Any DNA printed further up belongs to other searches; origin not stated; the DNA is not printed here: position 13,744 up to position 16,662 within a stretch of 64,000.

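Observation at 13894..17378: Arginine decarboxylase fused in-frame to agmatine deiminase, followed by translationally coupled N-carbamoylputrescine amidase: a compact two-gene agmatine-to-putrescine route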

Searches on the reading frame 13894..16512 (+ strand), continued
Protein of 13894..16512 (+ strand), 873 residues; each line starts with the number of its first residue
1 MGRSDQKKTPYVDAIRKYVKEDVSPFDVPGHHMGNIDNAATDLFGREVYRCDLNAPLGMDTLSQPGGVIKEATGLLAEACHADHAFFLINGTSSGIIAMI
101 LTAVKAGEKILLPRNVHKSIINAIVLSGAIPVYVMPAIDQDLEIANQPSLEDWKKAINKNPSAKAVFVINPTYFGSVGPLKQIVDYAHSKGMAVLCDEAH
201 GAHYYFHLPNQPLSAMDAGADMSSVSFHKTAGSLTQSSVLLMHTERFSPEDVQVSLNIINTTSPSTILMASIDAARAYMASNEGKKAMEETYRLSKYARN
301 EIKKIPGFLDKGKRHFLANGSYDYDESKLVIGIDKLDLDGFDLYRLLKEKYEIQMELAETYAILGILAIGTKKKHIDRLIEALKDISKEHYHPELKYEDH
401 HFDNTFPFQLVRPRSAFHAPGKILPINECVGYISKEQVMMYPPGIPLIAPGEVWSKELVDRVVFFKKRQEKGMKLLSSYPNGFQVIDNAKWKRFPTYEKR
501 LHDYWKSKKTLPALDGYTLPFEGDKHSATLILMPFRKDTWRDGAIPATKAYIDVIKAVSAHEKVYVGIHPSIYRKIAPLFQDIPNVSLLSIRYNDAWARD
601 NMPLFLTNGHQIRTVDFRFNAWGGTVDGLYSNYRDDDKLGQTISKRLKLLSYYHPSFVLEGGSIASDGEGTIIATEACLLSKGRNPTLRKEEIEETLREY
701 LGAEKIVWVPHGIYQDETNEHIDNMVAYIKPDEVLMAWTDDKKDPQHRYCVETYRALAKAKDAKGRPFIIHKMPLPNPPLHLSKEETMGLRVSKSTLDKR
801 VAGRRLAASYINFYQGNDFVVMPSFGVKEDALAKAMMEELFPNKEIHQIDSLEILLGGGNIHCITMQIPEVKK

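Call 59: search_protein_families(library=pfam, proteins=[P0206, P0199, P0130, P0178, P0150, P0129, P0139, P0265], max_evalue=0.00001)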
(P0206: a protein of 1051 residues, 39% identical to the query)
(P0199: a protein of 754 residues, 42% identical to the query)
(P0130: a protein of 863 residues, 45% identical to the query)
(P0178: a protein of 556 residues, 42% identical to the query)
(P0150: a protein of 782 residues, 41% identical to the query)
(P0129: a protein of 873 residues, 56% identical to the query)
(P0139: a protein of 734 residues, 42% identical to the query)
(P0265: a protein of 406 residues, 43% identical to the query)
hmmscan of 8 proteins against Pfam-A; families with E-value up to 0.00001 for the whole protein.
P0206 (1051 aa): 3 families
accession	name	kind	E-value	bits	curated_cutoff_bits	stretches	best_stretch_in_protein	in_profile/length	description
PF04371.20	PAD_porph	-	6.3e-103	344.8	25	1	705-1050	3-319/321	Porphyromonas-type peptidyl-arginine deiminase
PF02784.22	Orn_Arg_deC_N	-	4.6e-16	59.4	23.4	1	65-302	16-247/247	Pyridoxal-dependent decarboxylase, pyridoxal binding domain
PF00278.28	Orn_DAP_Arg_deC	-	9.1e-07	29.5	23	1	303-394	6-91/95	Pyridoxal-dependent decarboxylase, C-terminal sheet domain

P0199 (754 aa): 1 family
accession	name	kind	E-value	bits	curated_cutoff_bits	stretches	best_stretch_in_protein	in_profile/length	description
PF04371.20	PAD_porph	-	1.8e-111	372.8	25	1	411-747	1-321/321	Porphyromonas-type peptidyl-arginine deiminase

P0130 (863 aa): 6 families
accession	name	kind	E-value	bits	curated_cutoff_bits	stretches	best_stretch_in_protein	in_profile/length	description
PF01276.26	OKR_DC_1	-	8e-69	232.8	27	1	20-336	1-342/417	Orn/Lys/Arg decarboxylase, major domain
PF01041.23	DegT_DnrJ_EryC1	-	4.5e-10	39.7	19.8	1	89-240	35-173/360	DegT/DnrJ/EryC1/StrS aminotransferase family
PF00155.27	Aminotran_1_2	-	9.2e-10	38.7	19.7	1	85-217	53-194/361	Aminotransferase class I and II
PF03711.20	OKR_DC_1_C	-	7.5e-07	29.9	24.2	1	417-466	46-99/132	Orn/Lys/Arg decarboxylase, C-terminal domain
PF04371.20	PAD_porph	-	9.4e-07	28.8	25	1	554-835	30-299/321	Porphyromonas-type peptidyl-arginine deiminase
PF00266.25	Aminotran_5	-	3.6e-06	26.7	21.5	0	94-243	62-205/371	Aminotransferase class-V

P0178 (556 aa): 2 families
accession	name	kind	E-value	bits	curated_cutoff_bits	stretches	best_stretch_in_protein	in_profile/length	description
PF04371.20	PAD_porph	-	1.9e-120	402.4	25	1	192-549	1-321/321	Porphyromonas-type peptidyl-arginine deiminase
PF01812.26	5-FTHF_cyc-lig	-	1.1e-32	113.9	27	1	3-183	1-186/186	5-formyltetrahydrofolate cyclo-ligase family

P0150 (782 aa): 7 families
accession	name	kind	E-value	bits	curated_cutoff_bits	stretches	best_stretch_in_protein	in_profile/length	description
PF01276.26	OKR_DC_1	-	3.4e-93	313.1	27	1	9-373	1-415/417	Orn/Lys/Arg decarboxylase, major domain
PF00491.26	Arginase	-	3.2e-61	207.7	22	1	503-775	4-274/280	Arginase family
PF00155.27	Aminotran_1_2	-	7.8e-12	45.5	19.7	1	71-314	44-301/361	Aminotransferase class I and II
PF03711.20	OKR_DC_1_C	-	5.2e-11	43.4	24.2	1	407-476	44-120/132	Orn/Lys/Arg decarboxylase, C-terminal domain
PF05889.19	SepSecS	-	1.4e-08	34.3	21.1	1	81-204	68-196/389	O-phosphoseryl-tRNA(Sec) selenium transferase, SepSecS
PF01041.23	DegT_DnrJ_EryC1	-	1.5e-08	34.7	19.8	1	79-209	34-155/360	DegT/DnrJ/EryC1/StrS aminotransferase family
PF00266.25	Aminotran_5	-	1.4e-06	28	21.5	1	71-234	45-205/371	Aminotransferase class-V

P0129 (873 aa): 6 families
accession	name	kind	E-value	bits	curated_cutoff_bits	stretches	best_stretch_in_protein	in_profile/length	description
PF04371.20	PAD_porph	-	9.9e-98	327.7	25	1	518-869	2-321/321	Porphyromonas-type peptidyl-arginine deiminase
PF01276.26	OKR_DC_1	-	2.6e-68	231.1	27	1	11-370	1-412/417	Orn/Lys/Arg decarboxylase, major domain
PF01041.23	DegT_DnrJ_EryC1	-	1.2e-10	41.6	19.8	1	75-231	30-173/360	DegT/DnrJ/EryC1/StrS aminotransferase family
PF00155.27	Aminotran_1_2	-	8.8e-09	35.4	19.7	1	69-311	42-298/361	Aminotransferase class I and II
PF01212.27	Beta_elim_lyase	-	2.9e-06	27.2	27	1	70-286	33-229/288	Beta-eliminating lyase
PF03711.20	OKR_DC_1_C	-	5.2e-06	27.2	24.2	0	422-456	64-98/132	Orn/Lys/Arg decarboxylase, C-terminal domain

P0139 (734 aa): 6 families
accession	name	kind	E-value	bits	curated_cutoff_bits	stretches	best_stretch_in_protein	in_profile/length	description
PF01276.26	OKR_DC_1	-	2.2e-74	251.1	27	1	251-610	1-411/417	Orn/Lys/Arg decarboxylase, major domain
PF01234.23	NNMT_PNMT_TEMT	-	3.7e-45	154.6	25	1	6-241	11-260/261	NNMT/PNMT/TEMT family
PF03711.20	OKR_DC_1_C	-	1.9e-11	44.8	24.2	1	641-713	40-117/132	Orn/Lys/Arg decarboxylase, C-terminal domain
PF00155.27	Aminotran_1_2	-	2e-11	44.1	19.7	1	305-554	38-301/361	Aminotransferase class I and II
PF00266.25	Aminotran_5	-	1.2e-08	34.8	21.5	1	309-473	43-204/371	Aminotransferase class-V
PF01041.23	DegT_DnrJ_EryC1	-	4.1e-07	30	19.8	1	322-450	37-156/360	DegT/DnrJ/EryC1/StrS aminotransferase family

P0265 (406 aa): 1 family
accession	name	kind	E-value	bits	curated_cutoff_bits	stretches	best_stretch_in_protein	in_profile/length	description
PF04371.20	PAD_porph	-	1.2e-110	370.2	25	1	48-397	2-321/321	Porphyromonas-type peptidyl-arginine deiminase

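Call 61: predict_structure(alignment_id=A2)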
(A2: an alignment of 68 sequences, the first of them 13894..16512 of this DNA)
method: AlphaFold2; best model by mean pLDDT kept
length: 873 residues; sequences in the alignment: 68
mean_pLDDT: 89.6   pTM: 0.85
mean pLDDT of the five models: 89.6, 89.4, 88.6, 87.6, 86.4
residues with pLDDT >= 90: 594; 70-90: 216; 50-70: 56; < 50: 7
segments of 3 or more residues with pLDDT < 50: 621-626
pLDDT, mean of each block of 10 residues (from residue 1): 79 88 61 70 86 73 85 96 92 93 95 89 94 89 87 94 96 92 98 95 91 96 89 83 96 90 78 93 94 95 96 92 93 92 93 90 91 96 97 81 75 94 95 90 75 92 82 79 93 90 89 92 96 93 94 98 97 96 95 90 92 84 50 79 92 84 91 91 75 92 94 81 95 97 96 97 96 96 91 78 92 97 97 98 97 92 96 71
secondary structure, 60 per line:
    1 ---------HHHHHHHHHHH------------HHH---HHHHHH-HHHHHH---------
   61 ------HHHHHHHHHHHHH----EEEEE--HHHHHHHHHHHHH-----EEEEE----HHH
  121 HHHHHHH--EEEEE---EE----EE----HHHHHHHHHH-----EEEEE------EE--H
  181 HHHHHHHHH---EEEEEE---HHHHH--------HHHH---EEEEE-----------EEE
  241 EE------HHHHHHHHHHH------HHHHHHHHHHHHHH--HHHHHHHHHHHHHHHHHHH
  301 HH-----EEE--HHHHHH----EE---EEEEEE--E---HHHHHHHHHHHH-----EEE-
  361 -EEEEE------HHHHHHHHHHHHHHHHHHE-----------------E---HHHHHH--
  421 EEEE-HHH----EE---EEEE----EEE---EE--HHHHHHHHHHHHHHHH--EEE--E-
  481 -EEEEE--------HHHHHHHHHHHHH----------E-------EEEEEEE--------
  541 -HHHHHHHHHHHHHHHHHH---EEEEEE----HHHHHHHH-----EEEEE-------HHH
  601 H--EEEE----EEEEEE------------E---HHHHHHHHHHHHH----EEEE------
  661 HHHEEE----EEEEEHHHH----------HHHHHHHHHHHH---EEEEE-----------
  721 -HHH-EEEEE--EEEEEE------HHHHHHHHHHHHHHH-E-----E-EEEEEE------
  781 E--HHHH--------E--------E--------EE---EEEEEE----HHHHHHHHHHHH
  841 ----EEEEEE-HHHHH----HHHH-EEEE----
elements in order (helices of 4 or more, strands of 3 or more residues): H10-20 H39-44 H46-51 H67-79 E84-88 H91-103 E109-113 H118-127 E130-134 H150-159 E165-169 H180-189 E193-198 H202-206 H215-218 E222-226 E238-242 H249-259 H266-279 H282-302 E308-310 H313-318 E328-333 H340-351 E357-359 E362-366 H373-390 H413-418 E421-424 E438-441 E446-448 H456-471 E474-476 E482-486 H495-507 E526-532 H542-559 E563-568 H573-580 E586-590 H598-601 E604-607 E612-617 H634-646 E651-654 E664-666 E671-675 H676-679 H690-701 E705-709 E726-730 E733-738 H745-759 E769-774 H784-787 E819-824 H829-840 E845-850 H852-856 H861-864 E866-869
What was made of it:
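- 15349..15447 (+): Junction (residues 486-518), made of the decarboxylase C-terminal tail (VID..W..Y..) joined to the deiminase N-terminus (T.P..DG). Contains helix 495-507. AF2 pLDDT is about 90 across it and pTM is 0.85 (call 61).
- Fold: AF2 mean pLDDT 89.6 and pTM 0.85, with a helical, confident junction (call 61).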

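Call 64: list_cluster_members(proteins=[P0206, P0199, P0130, P0129])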
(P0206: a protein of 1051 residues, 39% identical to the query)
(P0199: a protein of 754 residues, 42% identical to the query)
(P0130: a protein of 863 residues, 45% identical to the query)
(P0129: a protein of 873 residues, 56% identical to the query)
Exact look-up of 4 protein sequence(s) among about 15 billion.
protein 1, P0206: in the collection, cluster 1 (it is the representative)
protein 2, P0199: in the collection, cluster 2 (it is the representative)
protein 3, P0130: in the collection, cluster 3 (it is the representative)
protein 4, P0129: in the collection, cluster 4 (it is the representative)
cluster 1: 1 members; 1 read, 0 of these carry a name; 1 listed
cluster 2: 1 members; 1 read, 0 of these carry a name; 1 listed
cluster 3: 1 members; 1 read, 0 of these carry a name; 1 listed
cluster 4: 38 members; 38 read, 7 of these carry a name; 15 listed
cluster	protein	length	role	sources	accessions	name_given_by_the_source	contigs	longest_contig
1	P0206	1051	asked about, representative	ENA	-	-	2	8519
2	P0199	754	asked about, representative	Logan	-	-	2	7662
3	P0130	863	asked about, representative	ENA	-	-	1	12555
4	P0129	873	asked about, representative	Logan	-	-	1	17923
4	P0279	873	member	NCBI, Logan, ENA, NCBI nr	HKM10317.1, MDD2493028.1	MAG: agmatine deiminase [Bacilli bacterium] | agmatine deiminase [Bacilli bacterium]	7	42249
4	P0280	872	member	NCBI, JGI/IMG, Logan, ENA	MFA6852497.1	MAG: agmatine deiminase [Bacilli bacterium]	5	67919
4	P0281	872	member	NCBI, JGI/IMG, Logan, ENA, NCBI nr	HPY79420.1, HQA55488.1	MAG TPA: agmatine deiminase [Bacilli bacterium] | agmatine deiminase [Bacilli bacterium]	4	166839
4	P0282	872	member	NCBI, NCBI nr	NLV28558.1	MAG: agmatine deiminase [Erysipelotrichaceae bacterium] | agmatine deiminase [Erysipelotrichaceae bacterium]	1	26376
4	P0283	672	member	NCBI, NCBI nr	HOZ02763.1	MAG TPA: aminotransferase class I/II-fold pyridoxal phosphate-dependent enzyme, partial ... | aminotransferase class I/II-fold pyridoxal phosphate-dependent enzyme [Bacilli bacterium]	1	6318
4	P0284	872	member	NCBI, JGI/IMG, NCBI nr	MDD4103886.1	MAG: agmatine deiminase [Bacilli bacterium] | arginine decarboxylase | agmatine deiminase [Bacilli bacterium]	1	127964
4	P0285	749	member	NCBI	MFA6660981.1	MAG: aminotransferase class I/II-fold pyridoxal phosphate-dependent enzyme, partial ...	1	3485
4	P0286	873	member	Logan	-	-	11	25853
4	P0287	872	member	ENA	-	-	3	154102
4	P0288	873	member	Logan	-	-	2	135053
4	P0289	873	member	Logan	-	-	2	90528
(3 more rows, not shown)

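Call 65: fold_search(model_id=the predicted structure, library=pdb)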
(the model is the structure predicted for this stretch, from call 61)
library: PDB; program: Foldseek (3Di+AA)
matches with E <= 10: 1924; with E <= 0.001: 1729
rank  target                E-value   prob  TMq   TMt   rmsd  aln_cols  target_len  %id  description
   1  3h7c                  3.1e-43  1.00  0.40  0.94   1.5       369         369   40  Crystal Structure of Arabidopsis thaliana Agmatine Deiminase from Cell Free Expression (released 2009-05-26)
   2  3h7k                  1.6e-42  1.00  0.40  0.95   1.5       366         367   40  Crystal Structure of Arabidopsis thaliana Agmatine Deiminase Complexed with a Covalently Bound Reaction Intermediate (released 2009-05-26)
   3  1vkp_A                2.2e-42  1.00  0.40  0.95   1.6       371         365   40  X-RAY STRUCTURE OF GENE PRODUCT FROM ARABIDOPSIS THALIANA AT5G08170, AGMATINE IMINOHYDROLASE (released 2004-08-17)
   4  6nic_D                1.2e-41  1.00  0.39  0.94   1.6       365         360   41  Crystal Structure of Medicago truncatula Agmatine Iminohydrolase (Deiminase) in Complex with 6-aminohexanamide (released 2019-03-20)
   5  1vkp_B                1.6e-41  1.00  0.40  0.95   1.6       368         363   40  X-RAY STRUCTURE OF GENE PRODUCT FROM ARABIDOPSIS THALIANA AT5G08170, AGMATINE IMINOHYDROLASE (released 2004-08-17)
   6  6nic_A                7.2e-41  1.00  0.40  0.96   1.6       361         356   41  Crystal Structure of Medicago truncatula Agmatine Iminohydrolase (Deiminase) in Complex with 6-aminohexanamide (released 2019-03-20)
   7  2jer_D                1.6e-40  1.00  0.40  0.93   1.7       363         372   38  Agmatine deiminase of Enterococcus faecalis catalyzing its reaction. (released 2007-01-30)
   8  6nic_C                3.2e-40  1.00  0.40  0.95   1.6       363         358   41  Crystal Structure of Medicago truncatula Agmatine Iminohydrolase (Deiminase) in Complex with 6-aminohexanamide (released 2019-03-20)
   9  2jer_H                7.8e-40  1.00  0.40  0.95   1.7       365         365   38  Agmatine deiminase of Enterococcus faecalis catalyzing its reaction. (released 2007-01-30)
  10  2ewo_H                7.8e-40  1.00  0.40  0.93   1.9       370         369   39  X-ray structure of putative agmatine deiminase Q8DW17, Northeast Structural Genomics target SmR6. (released 2005-12-06)
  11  2jer_C                9.8e-40  1.00  0.40  0.94   1.7       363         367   38  Agmatine deiminase of Enterococcus faecalis catalyzing its reaction. (released 2007-01-30)
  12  2jer_B                9.8e-40  1.00  0.40  0.95   1.7       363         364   38  Agmatine deiminase of Enterococcus faecalis catalyzing its reaction. (released 2007-01-30)
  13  2jer_E                3.1e-39  1.00  0.40  0.93   1.7       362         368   39  Agmatine deiminase of Enterococcus faecalis catalyzing its reaction. (released 2007-01-30)
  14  2ewo_A                3.1e-39  1.00  0.39  0.92   2.5       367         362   40  X-ray structure of putative agmatine deiminase Q8DW17, Northeast Structural Genomics target SmR6. (released 2005-12-06)
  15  6nib                  4.7e-39  1.00  0.38  0.96   1.7       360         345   41  Crystal Structure of Medicago truncatula Agmatine Iminohydrolase (Deiminase) (released 2019-03-20)
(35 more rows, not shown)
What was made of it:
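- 13894..15348 (+): N-terminal ancestral-form AAT-fold Orn/Lys/Arg decarboxylase module (residues 1-485). PLP-Lys K229 codon at 14578-14580; DEAHGAH motif at residues 197-203. Foldseek matches LdcC, LdcI, ODC and 2X3L (call 65).
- On Agmatine deiminase (AguA/AIH; TIGR03380, PF04371, pentein fold): The AF2 model matches 3H7C, 6NIC, 2JER and 2EWO with TM-scores relative to target of 0.92-0.96 and rmsd 1.5-2.5 Å (calls 61, 65).
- Foldseek gives TM-scores relative to target of 0.92-0.96 to solved agmatine deiminases (call 65).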

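Call 66: search_protein_families(library=ncbifam, proteins=[P0206, P0199, P0130], max_evalue=0.00001)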
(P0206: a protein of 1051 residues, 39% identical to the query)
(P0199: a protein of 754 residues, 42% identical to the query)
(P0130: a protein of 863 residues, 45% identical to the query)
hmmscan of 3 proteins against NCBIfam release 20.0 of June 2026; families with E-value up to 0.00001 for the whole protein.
P0206 (1051 aa): 8 families
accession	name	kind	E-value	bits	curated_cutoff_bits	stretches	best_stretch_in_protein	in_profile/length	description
NF010070.0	PRK13551.1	subfamily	4.8e-134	446.8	483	1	692-1050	3-360/365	agmatine deiminase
TIGR03380.1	agmatine_aguA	equivalog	1.4e-133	445.2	381.8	1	695-1050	1-354/357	agmatine deiminase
NF003763.0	PRK05354.1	equivalog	2e-47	162.1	369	2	38-317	68-362/636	biosynthetic arginine decarboxylase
TIGR01273.1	speA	equivalog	4.5e-43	147.7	624.1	2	36-316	59-353/624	arginine decarboxylase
TIGR01048.1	lysA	equivalog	9e-28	96.9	297.9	1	16-406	7-380/417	diaminopimelate decarboxylase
TIGR03099.1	dCO2ase_PEP1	hypoth_equivalog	3.8e-13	49.3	478.45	1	13-403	3-379/398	pyridoxal-dependent decarboxylase, exosortase A system-associated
NF006515.0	PRK08961.1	equivalog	1.2e-09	36.7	802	1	72-407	531-845/861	bifunctional aspartate kinase/diaminopimelate decarboxylase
NF052544.1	OrLyDeCDokD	equivalog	1.5e-09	37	700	1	12-403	20-419/461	ornithine/lysine decarboxylase DokD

P0199 (754 aa): 2 families
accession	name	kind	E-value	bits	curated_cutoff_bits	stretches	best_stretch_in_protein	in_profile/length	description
NF010070.0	PRK13551.1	subfamily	1.6e-127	425.3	483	1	401-749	4-364/365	agmatine deiminase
TIGR03380.1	agmatine_aguA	equivalog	9.2e-123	409.7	381.8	1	403-748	1-357/357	agmatine deiminase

P0130 (863 aa): 14 families
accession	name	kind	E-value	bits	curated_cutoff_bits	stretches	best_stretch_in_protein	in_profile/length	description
NF011928.0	PRK15399.1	subfamily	6.1e-24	84.2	968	1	20-313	130-441/713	lysine decarboxylase LdcC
NF010092.0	PRK13578.1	subfamily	6e-23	81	794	1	8-145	97-242/720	ornithine decarboxylase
NF011929.0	PRK15400.1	subfamily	2e-22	79.3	1056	1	15-313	125-441/714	lysine decarboxylase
TIGR04301.1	ODC_inducible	exception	8.5e-21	73.8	1310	1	15-145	104-242/719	ornithine decarboxylase SpeF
NF011603.0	PRK15029.1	equivalog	7.3e-20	70.9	1167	1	18-293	139-443/756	arginine decarboxylase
TIGR04318.1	lacto_ODC_hypo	hypoth_equivalog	5.1e-17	61.4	950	1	10-146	81-225/695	putative ornithine decarboxylase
TIGR03380.1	agmatine_aguA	equivalog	3.9e-12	45.8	381.8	1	519-838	2-337/357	agmatine deiminase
NF010070.0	PRK13551.1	subfamily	4.1e-09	35.7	483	1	543-840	30-345/365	agmatine deiminase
NF008687.0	PRK11706.1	equivalog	7e-09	34.9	375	1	81-240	34-180/375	dTDP-4-amino-4,6-dideoxygalactose transaminase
NF004608.1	PRK05937.1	equivalog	6e-08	31.9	399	1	76-312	52-280/366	8-amino-7-oxononanoate synthase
TIGR03588.1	PseC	equivalog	7.8e-08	31.6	423.5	1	86-239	38-184/380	UDP-4-amino-4,6-dideoxy-N-acetyl-beta-L-altrosamine transaminase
NF008658.2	PRK11658.1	equivalog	1e-06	27.7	631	1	94-218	49-164/379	UDP-4-amino-4-deoxy-L-arabinose aminotransferase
TIGR00858.1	bioF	equivalog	3e-06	26.2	426.45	1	87-213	75-192/365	8-amino-7-oxononanoate synthase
NF005744.0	PRK07568.1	subfamily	4.1e-06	25.9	389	1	96-227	90-219/398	pyridoxal phosphate-dependent aminotransferase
